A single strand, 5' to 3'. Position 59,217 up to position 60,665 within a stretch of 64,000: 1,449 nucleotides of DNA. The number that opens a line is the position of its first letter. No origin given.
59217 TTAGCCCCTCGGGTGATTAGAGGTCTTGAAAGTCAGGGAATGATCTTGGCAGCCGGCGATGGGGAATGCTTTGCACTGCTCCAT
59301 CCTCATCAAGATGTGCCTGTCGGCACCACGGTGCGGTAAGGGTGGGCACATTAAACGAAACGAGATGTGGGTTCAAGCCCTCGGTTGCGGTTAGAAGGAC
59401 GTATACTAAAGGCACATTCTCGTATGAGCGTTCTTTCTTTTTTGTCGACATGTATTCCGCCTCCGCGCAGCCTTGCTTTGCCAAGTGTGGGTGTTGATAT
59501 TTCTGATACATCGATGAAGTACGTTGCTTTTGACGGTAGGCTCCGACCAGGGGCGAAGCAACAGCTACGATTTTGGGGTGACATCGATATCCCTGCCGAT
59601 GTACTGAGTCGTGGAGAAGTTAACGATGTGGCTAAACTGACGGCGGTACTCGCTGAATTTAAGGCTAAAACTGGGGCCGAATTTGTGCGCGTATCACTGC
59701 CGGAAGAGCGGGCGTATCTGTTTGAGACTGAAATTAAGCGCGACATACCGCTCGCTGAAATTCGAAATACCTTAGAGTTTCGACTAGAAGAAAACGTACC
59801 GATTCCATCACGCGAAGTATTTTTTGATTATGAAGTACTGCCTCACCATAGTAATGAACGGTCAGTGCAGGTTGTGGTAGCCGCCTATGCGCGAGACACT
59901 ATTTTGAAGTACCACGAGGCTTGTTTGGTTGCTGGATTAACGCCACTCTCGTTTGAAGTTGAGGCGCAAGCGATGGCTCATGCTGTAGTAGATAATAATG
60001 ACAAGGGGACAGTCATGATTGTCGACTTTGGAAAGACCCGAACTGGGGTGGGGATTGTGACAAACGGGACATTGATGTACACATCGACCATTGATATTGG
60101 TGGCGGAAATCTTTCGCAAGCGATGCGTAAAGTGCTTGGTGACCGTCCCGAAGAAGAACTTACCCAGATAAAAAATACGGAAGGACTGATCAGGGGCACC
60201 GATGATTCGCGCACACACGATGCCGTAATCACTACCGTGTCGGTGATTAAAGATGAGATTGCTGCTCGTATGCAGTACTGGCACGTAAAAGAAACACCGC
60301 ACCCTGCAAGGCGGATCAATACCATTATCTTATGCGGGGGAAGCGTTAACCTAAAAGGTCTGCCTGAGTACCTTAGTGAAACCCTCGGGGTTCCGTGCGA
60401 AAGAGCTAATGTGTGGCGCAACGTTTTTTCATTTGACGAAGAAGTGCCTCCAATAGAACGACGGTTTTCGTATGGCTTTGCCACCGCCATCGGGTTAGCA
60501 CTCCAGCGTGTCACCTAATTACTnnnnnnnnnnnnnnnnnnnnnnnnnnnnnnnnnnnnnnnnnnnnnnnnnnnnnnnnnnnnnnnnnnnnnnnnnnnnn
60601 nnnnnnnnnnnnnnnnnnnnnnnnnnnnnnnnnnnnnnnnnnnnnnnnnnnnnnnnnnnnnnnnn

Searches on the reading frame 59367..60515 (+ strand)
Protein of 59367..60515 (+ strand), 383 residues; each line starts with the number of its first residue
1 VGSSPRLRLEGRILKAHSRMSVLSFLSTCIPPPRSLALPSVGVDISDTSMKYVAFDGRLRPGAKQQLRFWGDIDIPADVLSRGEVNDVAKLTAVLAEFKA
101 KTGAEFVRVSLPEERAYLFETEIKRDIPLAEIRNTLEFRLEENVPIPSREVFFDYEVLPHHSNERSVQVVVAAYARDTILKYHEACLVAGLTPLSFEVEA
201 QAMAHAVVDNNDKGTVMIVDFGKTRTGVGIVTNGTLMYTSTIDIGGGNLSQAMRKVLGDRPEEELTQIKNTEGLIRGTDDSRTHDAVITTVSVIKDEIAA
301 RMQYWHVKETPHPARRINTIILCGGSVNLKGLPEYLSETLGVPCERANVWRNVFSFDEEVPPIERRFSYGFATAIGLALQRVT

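Call 59: search_protein_families(library=pfam, proteins=[window:59367-60515:+], max_evalue=0.0001)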
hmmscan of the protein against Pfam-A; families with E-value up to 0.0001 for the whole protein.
window:59367-60515:+ (383 aa): 3 families
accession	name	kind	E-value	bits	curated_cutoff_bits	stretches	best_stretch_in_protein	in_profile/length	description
PF11104.14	PilM_2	-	3.8e-30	105.4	27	1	42-381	1-339/340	Type IV pilus assembly protein PilM;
PF14450.12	FtsA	-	2.2e-07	31.7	31.8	1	218-349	2-112/127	Cell division protein FtsA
PF06723.19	MreB_Mbl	-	8.7e-07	28.5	27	0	212-255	143-186/327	MreB/Mbl protein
